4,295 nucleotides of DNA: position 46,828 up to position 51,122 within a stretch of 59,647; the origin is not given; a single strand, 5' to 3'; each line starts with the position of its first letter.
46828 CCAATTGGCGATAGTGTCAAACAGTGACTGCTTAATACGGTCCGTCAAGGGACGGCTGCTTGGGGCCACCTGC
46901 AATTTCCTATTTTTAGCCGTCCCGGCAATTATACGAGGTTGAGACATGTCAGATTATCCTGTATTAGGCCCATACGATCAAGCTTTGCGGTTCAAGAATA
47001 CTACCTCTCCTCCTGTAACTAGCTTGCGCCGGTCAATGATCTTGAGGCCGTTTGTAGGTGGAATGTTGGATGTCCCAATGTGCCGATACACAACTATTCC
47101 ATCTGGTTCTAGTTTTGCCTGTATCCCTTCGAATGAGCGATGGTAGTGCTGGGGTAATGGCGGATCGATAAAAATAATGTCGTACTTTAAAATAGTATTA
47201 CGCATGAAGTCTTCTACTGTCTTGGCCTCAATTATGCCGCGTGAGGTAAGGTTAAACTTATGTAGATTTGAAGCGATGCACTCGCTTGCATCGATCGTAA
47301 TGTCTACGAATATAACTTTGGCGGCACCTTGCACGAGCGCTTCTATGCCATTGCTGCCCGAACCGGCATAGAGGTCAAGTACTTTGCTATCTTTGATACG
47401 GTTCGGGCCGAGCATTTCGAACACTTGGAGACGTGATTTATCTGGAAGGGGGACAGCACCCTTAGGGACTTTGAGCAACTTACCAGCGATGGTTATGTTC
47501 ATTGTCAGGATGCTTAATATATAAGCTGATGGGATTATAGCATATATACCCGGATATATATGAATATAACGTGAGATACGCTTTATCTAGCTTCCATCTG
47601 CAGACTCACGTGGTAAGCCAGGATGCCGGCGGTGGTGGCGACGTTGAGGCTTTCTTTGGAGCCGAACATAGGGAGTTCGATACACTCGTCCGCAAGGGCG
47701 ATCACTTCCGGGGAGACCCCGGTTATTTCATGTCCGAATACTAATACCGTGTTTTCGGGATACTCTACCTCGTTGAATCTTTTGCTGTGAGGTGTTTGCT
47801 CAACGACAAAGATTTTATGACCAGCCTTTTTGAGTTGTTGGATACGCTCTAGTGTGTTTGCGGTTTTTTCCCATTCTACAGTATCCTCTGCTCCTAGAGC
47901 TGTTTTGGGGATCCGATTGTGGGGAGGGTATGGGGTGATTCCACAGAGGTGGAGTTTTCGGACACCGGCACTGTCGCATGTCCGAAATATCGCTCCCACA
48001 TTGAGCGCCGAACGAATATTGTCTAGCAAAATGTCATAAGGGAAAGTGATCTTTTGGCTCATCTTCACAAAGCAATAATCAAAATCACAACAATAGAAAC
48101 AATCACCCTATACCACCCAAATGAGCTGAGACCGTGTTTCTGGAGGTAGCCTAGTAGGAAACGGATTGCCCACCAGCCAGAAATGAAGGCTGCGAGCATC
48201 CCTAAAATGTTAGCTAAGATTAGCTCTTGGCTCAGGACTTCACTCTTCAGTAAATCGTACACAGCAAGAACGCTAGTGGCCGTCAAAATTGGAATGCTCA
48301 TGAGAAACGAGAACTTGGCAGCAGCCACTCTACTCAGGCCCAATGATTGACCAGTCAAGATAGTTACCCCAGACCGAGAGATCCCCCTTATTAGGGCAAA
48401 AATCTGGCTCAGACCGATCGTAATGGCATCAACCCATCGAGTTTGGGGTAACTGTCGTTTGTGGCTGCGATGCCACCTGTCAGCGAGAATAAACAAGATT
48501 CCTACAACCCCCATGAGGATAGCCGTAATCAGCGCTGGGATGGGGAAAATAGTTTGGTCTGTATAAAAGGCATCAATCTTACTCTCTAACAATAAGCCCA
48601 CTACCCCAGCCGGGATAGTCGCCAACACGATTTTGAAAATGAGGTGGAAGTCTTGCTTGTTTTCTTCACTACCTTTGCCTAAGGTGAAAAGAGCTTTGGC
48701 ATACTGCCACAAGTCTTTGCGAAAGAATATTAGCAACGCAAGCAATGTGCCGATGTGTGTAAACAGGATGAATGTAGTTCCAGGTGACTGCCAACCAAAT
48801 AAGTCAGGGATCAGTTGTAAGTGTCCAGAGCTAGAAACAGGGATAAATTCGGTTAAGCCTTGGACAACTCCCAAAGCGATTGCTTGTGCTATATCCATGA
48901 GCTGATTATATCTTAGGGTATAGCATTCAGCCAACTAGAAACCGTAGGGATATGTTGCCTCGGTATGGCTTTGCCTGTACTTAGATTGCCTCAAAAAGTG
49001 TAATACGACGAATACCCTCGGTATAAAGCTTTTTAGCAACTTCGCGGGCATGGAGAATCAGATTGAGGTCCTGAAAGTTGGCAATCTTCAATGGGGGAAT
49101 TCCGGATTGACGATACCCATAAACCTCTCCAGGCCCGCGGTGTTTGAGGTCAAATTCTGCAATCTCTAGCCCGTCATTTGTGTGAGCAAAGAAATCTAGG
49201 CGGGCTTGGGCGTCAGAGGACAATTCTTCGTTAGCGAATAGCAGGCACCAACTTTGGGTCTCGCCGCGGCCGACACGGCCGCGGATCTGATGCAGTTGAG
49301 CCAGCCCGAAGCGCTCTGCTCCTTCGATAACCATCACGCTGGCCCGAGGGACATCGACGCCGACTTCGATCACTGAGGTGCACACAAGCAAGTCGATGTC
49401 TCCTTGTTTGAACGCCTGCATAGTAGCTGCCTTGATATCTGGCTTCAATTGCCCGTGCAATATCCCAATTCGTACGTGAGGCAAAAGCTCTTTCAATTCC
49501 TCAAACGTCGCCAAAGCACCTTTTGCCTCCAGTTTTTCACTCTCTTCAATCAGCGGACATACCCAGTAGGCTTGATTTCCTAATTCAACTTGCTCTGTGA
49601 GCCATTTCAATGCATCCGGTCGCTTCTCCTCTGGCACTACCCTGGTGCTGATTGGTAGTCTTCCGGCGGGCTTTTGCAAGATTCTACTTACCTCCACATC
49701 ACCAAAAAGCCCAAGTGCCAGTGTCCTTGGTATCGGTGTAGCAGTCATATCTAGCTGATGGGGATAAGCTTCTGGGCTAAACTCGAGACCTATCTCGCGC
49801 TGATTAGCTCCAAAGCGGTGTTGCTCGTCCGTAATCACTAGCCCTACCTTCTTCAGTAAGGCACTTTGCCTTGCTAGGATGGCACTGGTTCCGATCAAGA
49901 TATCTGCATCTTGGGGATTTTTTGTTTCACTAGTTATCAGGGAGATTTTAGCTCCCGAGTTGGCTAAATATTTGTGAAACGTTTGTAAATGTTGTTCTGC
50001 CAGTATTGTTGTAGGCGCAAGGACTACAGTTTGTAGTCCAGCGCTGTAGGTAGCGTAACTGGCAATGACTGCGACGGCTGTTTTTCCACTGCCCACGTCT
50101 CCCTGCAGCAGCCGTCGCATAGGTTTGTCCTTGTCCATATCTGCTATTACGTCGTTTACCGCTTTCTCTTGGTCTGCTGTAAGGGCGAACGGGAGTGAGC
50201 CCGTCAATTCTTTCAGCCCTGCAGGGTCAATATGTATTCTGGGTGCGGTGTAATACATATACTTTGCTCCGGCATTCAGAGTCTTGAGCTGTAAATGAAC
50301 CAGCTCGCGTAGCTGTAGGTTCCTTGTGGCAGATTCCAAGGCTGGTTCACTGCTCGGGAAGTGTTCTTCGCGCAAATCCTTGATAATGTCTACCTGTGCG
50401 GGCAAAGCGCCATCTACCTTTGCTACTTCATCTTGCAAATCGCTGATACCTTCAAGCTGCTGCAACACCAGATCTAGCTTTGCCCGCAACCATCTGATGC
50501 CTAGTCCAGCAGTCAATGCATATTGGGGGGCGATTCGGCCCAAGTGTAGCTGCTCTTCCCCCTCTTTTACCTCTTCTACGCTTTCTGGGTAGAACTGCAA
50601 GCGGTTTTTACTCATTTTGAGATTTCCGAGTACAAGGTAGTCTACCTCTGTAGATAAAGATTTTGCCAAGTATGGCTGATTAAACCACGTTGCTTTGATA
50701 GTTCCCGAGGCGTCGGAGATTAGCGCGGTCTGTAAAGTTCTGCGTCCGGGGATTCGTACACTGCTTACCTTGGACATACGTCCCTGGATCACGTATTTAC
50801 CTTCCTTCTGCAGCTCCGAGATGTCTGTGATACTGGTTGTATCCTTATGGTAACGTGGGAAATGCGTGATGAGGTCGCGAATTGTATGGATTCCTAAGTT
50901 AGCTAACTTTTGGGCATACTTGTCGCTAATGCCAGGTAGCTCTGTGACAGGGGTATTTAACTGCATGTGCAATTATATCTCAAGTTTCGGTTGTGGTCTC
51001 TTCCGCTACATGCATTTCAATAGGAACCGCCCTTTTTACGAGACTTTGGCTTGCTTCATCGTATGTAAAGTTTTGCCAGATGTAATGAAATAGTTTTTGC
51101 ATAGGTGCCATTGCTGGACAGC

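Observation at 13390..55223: Strongly over-represented palindrome (core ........, consensus about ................), always embedded in one reading frame of unrelated genes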

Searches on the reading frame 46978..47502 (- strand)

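Call 32: search_protein_families(library=pfam, proteins=[window:46978-47502:-], max_evalue=0.00001)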
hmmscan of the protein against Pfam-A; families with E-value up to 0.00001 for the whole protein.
window:46978-47502:- (174 aa): 1 family
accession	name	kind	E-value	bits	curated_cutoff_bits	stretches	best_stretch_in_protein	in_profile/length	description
PF03602.21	Cons_hypoth95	-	1.1e-24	87.5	24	1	6-160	9-172/182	Conserved hypothetical protein 95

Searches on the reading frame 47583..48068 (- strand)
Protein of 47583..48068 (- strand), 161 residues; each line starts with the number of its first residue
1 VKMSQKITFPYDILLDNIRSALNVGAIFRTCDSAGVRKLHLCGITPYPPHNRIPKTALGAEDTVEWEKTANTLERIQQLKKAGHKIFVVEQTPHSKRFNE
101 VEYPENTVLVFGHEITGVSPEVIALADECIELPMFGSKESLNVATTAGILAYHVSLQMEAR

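Call 32: search_protein_families(library=pfam, proteins=[window:47583-48068:-], max_evalue=0.00001)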
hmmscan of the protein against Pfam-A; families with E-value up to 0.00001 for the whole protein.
window:47583-48068:- (161 aa): 1 family
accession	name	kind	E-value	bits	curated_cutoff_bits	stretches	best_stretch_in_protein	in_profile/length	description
PF00588.24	SpoU_methylase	-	2.9e-36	125.1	29.7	1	13-152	4-142/142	SpoU rRNA Methylase family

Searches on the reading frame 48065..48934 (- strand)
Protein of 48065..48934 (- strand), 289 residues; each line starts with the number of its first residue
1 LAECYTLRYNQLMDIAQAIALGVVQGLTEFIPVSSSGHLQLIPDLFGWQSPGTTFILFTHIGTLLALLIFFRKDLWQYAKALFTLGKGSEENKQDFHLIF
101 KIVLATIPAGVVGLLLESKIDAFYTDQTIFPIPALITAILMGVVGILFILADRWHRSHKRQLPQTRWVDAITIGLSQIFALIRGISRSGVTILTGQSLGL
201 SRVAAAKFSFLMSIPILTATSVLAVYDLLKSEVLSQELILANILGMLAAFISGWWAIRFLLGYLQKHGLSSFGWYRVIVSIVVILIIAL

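Call 9: search_protein_families(library=ncbifam, proteins=[window:48065-48934:-])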
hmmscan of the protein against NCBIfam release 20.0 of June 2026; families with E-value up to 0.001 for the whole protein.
window:48065-48934:- (289 aa): 12 families
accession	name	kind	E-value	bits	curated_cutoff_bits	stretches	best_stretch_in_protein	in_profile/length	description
NF001393.0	PRK00281.2-4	equivalog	2.3e-64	217.4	284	1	13-287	1-264/266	undecaprenyl-diphosphate phosphatase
TIGR00753.1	undec_PP_bacA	equivalog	2.5e-63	214.2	217.5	1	18-280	1-255/255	undecaprenyl-diphosphatase UppP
NF001392.0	PRK00281.2-1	equivalog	1.5e-61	208.4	308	1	12-288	4-273/280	undecaprenyl-diphosphate phosphatase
NF001390.0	PRK00281.1-4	equivalog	5.9e-61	206.3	260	1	11-287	2-266/272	undecaprenyl-diphosphate phosphatase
NF001394.0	PRK00281.2-5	equivalog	1.3e-60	205.3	311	1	12-288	5-276/281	undecaprenyl-diphosphate phosphatase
NF001389.0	PRK00281.1-2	equivalog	1.2e-57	195.3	262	1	12-287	3-264/272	undecaprenyl-diphosphate phosphatase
NF001397.0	PRK00281.3-4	equivalog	2.6e-54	184.7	363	1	14-287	2-278/281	undecaprenyl-diphosphate phosphatase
NF001391.0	PRK00281.1-5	equivalog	1.3e-52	178.9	293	1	12-287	3-273/279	undecaprenyl-diphosphate phosphatase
NF001388.0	PRK00281.1-1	equivalog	6.6e-46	157.1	362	1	11-287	3-272/273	undecaprenyl-diphosphate phosphatase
NF001395.0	PRK00281.3-1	equivalog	1.2e-45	156.2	394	2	155-286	173-302/306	undecaprenyl-diphosphate phosphatase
NF001396.0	PRK00281.3-3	equivalog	1e-33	117.4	382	1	14-286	3-263/264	undecaprenyl-diphosphate phosphatase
NF001398.0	PRK00281.3-5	equivalog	1.4e-25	90.7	354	1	13-266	2-248/278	undecaprenyl-diphosphate phosphatase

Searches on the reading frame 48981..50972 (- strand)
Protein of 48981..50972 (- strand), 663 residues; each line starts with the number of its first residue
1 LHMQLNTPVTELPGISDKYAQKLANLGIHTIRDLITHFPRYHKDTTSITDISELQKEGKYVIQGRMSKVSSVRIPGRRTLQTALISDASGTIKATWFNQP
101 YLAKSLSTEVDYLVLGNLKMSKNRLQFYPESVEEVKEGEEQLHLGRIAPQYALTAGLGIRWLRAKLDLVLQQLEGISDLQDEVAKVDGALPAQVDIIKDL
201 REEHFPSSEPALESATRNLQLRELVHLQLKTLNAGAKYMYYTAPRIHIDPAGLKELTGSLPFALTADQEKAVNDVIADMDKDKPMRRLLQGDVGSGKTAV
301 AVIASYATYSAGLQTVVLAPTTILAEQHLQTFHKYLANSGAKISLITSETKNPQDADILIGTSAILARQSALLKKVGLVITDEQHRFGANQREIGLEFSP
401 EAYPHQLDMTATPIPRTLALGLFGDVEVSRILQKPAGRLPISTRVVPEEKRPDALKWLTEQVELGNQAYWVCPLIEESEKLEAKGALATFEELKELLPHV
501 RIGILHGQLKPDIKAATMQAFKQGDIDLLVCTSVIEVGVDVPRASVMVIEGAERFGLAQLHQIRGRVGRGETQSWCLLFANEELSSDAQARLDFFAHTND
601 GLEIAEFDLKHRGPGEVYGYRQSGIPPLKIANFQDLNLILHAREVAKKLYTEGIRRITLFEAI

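Call 33: search_protein_families(library=pfam, proteins=[window:48981-50972:-], max_evalue=0.00001)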
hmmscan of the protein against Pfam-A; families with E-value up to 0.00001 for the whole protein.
window:48981-50972:- (663 aa): 6 families
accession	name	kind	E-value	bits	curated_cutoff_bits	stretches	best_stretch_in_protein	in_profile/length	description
PF00270.35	DEAD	-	1.1e-20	74.5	26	1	265-414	1-161/167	DEAD/DEAH box helicase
PF17191.10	RecG_wedge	-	1.4e-19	70.7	23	1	15-164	8-153/162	RecG wedge domain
PF04851.21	ResIII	-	3.1e-19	69.9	22.5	1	263-413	3-162/164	Type III restriction enzyme, res subunit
PF00271.37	Helicase_C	-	2.5e-18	66.8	23.5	1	461-569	11-108/110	Helicase conserved C-terminal domain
PF19833.4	RecG_dom3_C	-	3.6e-10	40.2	26.8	1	598-650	1-55/87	ATP-dependent DNA helicase RecG, domain 3, C-terminal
PF01336.31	tRNA_anti-codon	-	3.5e-06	27.3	27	1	61-134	2-74/75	OB-fold nucleic acid binding domain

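Call 41: find_homologous_proteins(query=window:48981-50972:-, max_evalue=1e-60)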
Query window:48981-50972:- (663 aa): 7965 proteins with E <= 1e-60 among 8000 candidates; the best 120 are listed.
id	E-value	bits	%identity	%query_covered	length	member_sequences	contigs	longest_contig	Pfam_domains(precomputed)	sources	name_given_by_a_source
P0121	0.0e+0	1467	100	100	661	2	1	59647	PF00270.36,PF00176.30,PF17191.11,PF00271.38,PF01336.32,PF19833.5,PF04851.22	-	-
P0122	2.1e-267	907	62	99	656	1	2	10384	PF00270.36,PF00176.30,PF13604.13,PF17191.11,PF00271.38,PF01336.32,PF19833.5,PF04851.22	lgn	-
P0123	1.0e-233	796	55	99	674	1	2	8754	PF00270.36,PF17191.11,PF00271.38,PF22590.3,PF19833.5,PF04851.22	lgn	-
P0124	2.3e-229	781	54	99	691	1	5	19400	PF00270.36,PF17191.11,PF00271.38,PF01336.32,PF19833.5,PF04851.22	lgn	-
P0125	1.6e-227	775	54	99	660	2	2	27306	PF00270.36,PF00176.30,PF17191.11,PF00271.38,PF01336.32,PF22590.3,PF19833.5,PF04851.22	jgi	jgi:ATP-dependent DNA helicase RecG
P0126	2.3e-227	775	55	99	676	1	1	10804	PF00270.36,PF17191.11,PF00271.38,PF22590.3,PF19833.5,PF04851.22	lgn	-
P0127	3.8e-225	767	54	99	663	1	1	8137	PF00270.36,PF13604.13,PF17191.11,PF00271.38,PF01336.32,PF22590.3,PF19833.5,PF04851.22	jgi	jgi:ATP-dependent DNA helicase RecG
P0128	2.9e-212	725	52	99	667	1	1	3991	PF00270.36,PF00176.30,PF13604.13,PF17191.11,PF00271.38,PF01336.32,PF22590.3,PF19833.5,PF04851.22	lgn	-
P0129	4.0e-211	721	54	96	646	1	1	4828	PF00270.36,PF00176.30,PF17191.11,PF00271.38,PF01336.32,PF22590.3,PF19833.5,PF04851.22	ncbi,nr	ncbi:ATP-dependent DNA helicase RecG, partial [Candidatus Dojkabacteria bacterium]|nr:ATP-dependent 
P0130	1.0e-210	720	51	99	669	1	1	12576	PF00270.36,PF00176.30,PF13604.13,PF17191.11,PF00271.38,PF19833.5,PF04851.22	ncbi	-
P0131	2.7e-209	715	52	99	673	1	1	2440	PF00270.36,PF13604.13,PF17191.11,PF00271.38,PF01336.32,PF22590.3,PF19833.5,PF04851.22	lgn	-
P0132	4.8e-205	701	52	99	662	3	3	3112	PF00270.36,PF00176.30,PF13604.13,PF17191.11,PF00271.38,PF01336.32,PF22590.3,PF19833.5,PF04851.22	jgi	-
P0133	6.7e-203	694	52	98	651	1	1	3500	PF00270.36,PF00176.30,PF13604.13,PF17191.11,PF00271.38,PF01336.32,PF22590.3,PF19833.5,PF04851.22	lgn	-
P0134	5.9e-202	691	50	99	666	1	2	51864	PF00270.36,PF13604.13,PF17191.11,PF00271.38,PF22590.3,PF19833.5,PF04851.22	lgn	-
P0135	2.2e-200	685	51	96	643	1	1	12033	PF00270.36,PF17191.11,PF00271.38,PF22590.3,PF19833.5,PF04851.22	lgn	-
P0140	7.6e-191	654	47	100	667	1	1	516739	PF00270.36,PF00176.30,PF13604.13,PF16203.12,PF17191.11,PF00271.38,PF22590.3,PF19833.5,PF04851.22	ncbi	ncbi:MAG: ATP-dependent DNA helicase RecG [Candidatus Dojkabacteria bacterium]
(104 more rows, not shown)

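Call 42: find_encoding_contigs(protein=P0122, flank=10000, max_places=2)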
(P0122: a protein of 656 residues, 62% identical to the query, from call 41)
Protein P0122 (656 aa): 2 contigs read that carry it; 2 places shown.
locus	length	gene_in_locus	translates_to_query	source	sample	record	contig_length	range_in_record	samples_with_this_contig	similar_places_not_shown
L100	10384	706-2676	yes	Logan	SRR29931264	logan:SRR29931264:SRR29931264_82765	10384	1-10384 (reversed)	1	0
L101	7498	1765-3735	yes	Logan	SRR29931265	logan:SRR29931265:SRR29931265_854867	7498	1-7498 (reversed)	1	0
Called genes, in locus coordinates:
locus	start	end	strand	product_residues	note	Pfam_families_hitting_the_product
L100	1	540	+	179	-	?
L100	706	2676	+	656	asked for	PF17191:RecG_wedge, PF01336:tRNA_anti-codon (faint), PF00176:SNF2-rel_dom, PF00270:DEAD, PF04851:ResIII, PF13604:AAA_30 (weak), PF00271:Helicase_C, PF19833:RecG_dom3_C (weak)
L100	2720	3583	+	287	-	PF02673:BacA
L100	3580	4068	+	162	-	PF00588:SpoU_methylase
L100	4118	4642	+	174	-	PF03602:Cons_hypoth95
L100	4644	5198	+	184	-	PF03602:Cons_hypoth95, PF05175:MTS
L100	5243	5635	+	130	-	-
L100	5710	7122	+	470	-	PF00535:Glycos_transf_2, PF13641:Glyco_tranf_2_3, PF13506:Glyco_transf_21, PF13632:Glyco_trans_2_3, PF03552:Cellulose_synt (weak)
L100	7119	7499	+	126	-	PF00072:Response_reg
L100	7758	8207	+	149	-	PF01029:NusB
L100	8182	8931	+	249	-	PF22935:RM44_endonuclase (weak), PF14622:Ribonucleas_3_3, PF00636:Ribonuclease_3, PF00035:dsrm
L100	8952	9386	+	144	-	PF00886:Ribosomal_S16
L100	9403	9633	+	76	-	PF13083:KH_KhpA-B, PF00013:KH_1 (weak)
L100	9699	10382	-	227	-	?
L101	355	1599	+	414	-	PF00464:SHMT, PF00155:Aminotran_1_2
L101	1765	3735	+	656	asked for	PF17191:RecG_wedge, PF01336:tRNA_anti-codon (faint), PF00176:SNF2-rel_dom, PF00270:DEAD, PF04851:ResIII, PF13604:AAA_30 (weak), PF00271:Helicase_C, PF19833:RecG_dom3_C (weak)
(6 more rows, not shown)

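Call 43: find_encoding_contigs(protein=P0125, flank=10000, max_places=2)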
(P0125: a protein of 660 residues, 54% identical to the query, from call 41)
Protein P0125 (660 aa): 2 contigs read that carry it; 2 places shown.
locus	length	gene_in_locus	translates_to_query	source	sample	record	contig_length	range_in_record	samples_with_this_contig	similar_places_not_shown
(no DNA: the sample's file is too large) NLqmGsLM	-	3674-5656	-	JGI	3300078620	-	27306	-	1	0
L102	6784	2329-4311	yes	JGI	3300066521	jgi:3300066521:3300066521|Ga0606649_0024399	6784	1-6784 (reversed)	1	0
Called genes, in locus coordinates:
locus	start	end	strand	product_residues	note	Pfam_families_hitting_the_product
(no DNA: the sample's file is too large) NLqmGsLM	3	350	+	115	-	?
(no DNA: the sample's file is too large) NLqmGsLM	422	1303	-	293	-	-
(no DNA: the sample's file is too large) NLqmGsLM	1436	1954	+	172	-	-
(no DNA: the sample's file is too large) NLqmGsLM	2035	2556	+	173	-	PF00583:Acetyltransf_1, PF13673:Acetyltransf_10 (weak), PF13508:Acetyltransf_7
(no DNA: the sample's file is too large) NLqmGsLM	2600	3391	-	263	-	-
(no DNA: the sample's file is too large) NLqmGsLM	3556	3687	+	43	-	-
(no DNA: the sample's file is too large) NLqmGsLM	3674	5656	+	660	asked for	PF17191:RecG_wedge, PF01336:tRNA_anti-codon (weak), PF00176:SNF2-rel_dom (weak), PF00270:DEAD, PF04851:ResIII, PF00271:Helicase_C, PF22590:Cas3-like_C_2 (weak), PF19833:RecG_dom3_C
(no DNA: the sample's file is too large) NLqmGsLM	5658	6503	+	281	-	PF02673:BacA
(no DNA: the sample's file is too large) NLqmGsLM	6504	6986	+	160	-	PF00588:SpoU_methylase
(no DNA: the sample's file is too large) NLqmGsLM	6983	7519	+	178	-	PF03602:Cons_hypoth95, PF05175:MTS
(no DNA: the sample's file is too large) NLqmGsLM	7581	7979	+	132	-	-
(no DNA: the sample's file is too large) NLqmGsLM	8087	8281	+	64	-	PF01783:Ribosomal_L32p (weak)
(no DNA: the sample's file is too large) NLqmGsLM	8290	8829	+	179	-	PF01029:NusB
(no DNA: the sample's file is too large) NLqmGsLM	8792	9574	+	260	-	PF22935:RM44_endonuclase, PF14622:Ribonucleas_3_3, PF00636:Ribonuclease_3, PF00035:dsrm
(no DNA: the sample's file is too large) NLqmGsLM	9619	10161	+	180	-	PF00886:Ribosomal_S16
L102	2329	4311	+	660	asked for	PF17191:RecG_wedge, PF01336:tRNA_anti-codon (weak), PF00176:SNF2-rel_dom (weak), PF00270:DEAD, PF04851:ResIII, PF00271:Helicase_C, PF22590:Cas3-like_C_2 (weak), PF19833:RecG_dom3_C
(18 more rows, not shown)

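Call 44: find_encoding_contigs(protein=P0134, flank=10000, max_places=2)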
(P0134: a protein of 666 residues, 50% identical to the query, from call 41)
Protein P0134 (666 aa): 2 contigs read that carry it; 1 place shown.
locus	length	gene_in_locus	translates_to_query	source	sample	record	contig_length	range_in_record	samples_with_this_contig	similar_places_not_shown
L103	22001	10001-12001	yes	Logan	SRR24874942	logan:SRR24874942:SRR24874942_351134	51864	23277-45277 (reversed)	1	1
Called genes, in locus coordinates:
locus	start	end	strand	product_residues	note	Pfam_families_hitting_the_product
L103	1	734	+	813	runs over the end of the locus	PF01588:tRNA_bind, PF03483:B3_4, PF03484:B5, PF17759:tRNA_synthFbeta, PF03147:FDX-ACB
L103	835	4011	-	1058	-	PF00912:Transgly, PF00905:Transpeptidase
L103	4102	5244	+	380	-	-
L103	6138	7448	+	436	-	PF00464:SHMT, PF00155:Aminotran_1_2 (faint)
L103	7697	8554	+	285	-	-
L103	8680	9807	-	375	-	PF06925:MGDG_synth, PF02350:Epimerase_2 (weak), PF04101:Glyco_tran_28_C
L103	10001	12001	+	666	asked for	PF17191:RecG_wedge, PF00270:DEAD, PF04851:ResIII, PF13604:AAA_30, PF00271:Helicase_C, PF22590:Cas3-like_C_2 (weak), PF19833:RecG_dom3_C (weak)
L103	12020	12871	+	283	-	PF02673:BacA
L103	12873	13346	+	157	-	PF00588:SpoU_methylase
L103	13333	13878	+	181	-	PF03602:Cons_hypoth95, PF02475:TRM5-TYW2_MTfase (weak), PF05175:MTS (weak), PF09445:Methyltransf_15 (weak)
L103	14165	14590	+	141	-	PF01029:NusB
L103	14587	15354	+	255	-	PF22935:RM44_endonuclase (weak), PF14622:Ribonucleas_3_3, PF00636:Ribonuclease_3, PF00035:dsrm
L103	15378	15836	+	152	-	PF00886:Ribosomal_S16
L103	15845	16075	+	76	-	PF13083:KH_KhpA-B, PF00013:KH_1 (weak)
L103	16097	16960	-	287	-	-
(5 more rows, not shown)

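Call 45: find_encoding_contigs(protein=P0140, flank=10000, max_places=2)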
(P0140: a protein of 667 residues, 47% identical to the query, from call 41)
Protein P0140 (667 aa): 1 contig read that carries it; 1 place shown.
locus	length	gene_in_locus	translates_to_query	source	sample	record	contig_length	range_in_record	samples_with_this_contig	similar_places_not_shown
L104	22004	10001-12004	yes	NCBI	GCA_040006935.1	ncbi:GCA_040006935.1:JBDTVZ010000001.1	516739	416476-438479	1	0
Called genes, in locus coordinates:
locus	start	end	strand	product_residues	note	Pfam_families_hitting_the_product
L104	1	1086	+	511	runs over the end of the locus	PF07973:tRNA_SAD, PF03129:HGTP_anticodon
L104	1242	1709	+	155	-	PF05198:IF3_N, PF00707:IF3_C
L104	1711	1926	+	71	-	PF01632:Ribosomal_L35p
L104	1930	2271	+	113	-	PF00453:Ribosomal_L20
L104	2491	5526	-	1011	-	PF00912:Transgly, PF00905:Transpeptidase, PF17957:Big_7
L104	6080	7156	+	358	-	PF01180:DHO_dh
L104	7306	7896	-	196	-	-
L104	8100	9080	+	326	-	-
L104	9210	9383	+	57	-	-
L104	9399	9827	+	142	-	PF02661:Fic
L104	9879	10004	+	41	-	-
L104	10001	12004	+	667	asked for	PF17191:RecG_wedge, PF00176:SNF2-rel_dom (faint), PF00270:DEAD, PF04851:ResIII, PF13604:AAA_30 (weak), PF00271:Helicase_C, PF22590:Cas3-like_C_2 (weak), PF19833:RecG_dom3_C, +1 more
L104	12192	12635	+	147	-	PF00588:SpoU_methylase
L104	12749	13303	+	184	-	PF03602:Cons_hypoth95, PF02005:TRM (weak), PF13649:Methyltransf_25 (faint), PF06325:PrmA, PF05175:MTS, PF13847:Methyltransf_31 (weak)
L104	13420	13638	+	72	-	-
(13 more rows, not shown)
